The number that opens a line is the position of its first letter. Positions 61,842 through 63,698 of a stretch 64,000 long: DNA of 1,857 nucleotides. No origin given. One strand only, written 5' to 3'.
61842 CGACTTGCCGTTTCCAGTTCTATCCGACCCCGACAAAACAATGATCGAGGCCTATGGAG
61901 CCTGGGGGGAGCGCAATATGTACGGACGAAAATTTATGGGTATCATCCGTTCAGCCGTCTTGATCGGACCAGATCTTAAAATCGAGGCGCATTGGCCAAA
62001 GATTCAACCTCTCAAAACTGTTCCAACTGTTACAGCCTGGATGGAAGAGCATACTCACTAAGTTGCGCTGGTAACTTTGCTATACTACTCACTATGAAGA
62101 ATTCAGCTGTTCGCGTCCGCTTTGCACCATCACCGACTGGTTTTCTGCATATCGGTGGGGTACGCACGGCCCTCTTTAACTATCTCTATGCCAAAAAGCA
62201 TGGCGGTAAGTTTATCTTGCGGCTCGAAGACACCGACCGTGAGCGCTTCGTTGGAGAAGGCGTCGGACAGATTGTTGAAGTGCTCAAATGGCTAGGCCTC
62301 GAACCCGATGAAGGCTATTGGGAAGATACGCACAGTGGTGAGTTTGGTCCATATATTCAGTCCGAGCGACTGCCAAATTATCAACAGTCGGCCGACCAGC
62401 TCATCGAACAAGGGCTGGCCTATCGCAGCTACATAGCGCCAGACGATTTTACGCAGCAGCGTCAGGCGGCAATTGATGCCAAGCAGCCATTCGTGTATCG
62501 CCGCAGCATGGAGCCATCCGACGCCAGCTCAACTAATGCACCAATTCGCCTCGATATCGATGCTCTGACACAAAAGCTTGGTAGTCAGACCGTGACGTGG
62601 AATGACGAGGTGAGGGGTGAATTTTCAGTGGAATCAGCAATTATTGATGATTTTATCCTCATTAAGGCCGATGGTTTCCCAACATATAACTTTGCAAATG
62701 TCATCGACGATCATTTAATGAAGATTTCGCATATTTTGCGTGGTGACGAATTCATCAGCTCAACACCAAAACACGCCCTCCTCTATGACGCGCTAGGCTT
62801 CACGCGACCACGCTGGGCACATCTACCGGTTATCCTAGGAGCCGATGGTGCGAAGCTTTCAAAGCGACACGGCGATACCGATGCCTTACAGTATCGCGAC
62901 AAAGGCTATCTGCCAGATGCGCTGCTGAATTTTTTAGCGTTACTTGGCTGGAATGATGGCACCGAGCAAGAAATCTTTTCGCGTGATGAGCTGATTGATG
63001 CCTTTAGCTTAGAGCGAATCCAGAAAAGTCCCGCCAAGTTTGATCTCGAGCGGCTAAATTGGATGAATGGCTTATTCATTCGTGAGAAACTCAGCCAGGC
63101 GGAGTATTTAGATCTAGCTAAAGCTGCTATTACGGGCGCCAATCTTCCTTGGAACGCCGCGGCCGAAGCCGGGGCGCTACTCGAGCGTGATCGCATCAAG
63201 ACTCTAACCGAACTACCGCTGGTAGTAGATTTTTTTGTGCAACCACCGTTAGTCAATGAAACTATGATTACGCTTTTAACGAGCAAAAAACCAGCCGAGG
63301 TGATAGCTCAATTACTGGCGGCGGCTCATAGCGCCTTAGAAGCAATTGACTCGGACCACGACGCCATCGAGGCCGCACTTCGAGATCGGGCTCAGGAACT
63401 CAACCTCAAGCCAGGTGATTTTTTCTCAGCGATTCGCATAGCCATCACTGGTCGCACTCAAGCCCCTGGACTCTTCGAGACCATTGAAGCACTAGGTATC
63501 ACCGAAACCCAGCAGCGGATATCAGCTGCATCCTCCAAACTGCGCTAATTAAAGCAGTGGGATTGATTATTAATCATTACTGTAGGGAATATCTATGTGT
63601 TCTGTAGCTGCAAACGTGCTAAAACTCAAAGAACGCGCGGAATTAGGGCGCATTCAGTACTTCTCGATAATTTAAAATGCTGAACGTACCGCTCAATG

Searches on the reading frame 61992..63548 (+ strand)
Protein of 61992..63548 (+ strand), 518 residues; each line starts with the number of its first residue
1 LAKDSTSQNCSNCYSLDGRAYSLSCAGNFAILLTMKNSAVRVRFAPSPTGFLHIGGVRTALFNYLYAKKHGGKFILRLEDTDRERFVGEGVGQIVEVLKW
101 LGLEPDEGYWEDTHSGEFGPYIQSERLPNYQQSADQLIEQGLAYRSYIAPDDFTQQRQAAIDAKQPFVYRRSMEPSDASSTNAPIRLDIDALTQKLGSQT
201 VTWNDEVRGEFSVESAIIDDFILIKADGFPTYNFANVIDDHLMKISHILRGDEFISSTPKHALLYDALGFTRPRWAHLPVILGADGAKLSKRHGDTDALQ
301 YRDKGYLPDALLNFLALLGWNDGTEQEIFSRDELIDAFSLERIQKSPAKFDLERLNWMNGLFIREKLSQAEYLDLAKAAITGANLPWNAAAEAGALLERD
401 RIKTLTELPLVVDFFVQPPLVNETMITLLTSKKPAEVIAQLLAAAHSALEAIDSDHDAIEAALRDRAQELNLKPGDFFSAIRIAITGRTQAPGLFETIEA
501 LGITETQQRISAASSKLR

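Call 38: search_protein_families(library=pfam, proteins=[window:61992-63548:+], max_evalue=0.00001)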
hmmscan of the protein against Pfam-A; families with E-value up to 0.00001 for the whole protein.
window:61992-63548:+ (518 aa): 2 families
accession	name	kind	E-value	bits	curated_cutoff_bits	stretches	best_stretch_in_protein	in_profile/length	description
PF00749.27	tRNA-synt_1c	-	9.1e-92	307.8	23.4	1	40-357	2-314/314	tRNA synthetases class I (E and Q), catalytic domain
PF19269.4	Anticodon_2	-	2e-25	90.3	23.6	1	391-513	16-140/141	Anticodon binding domain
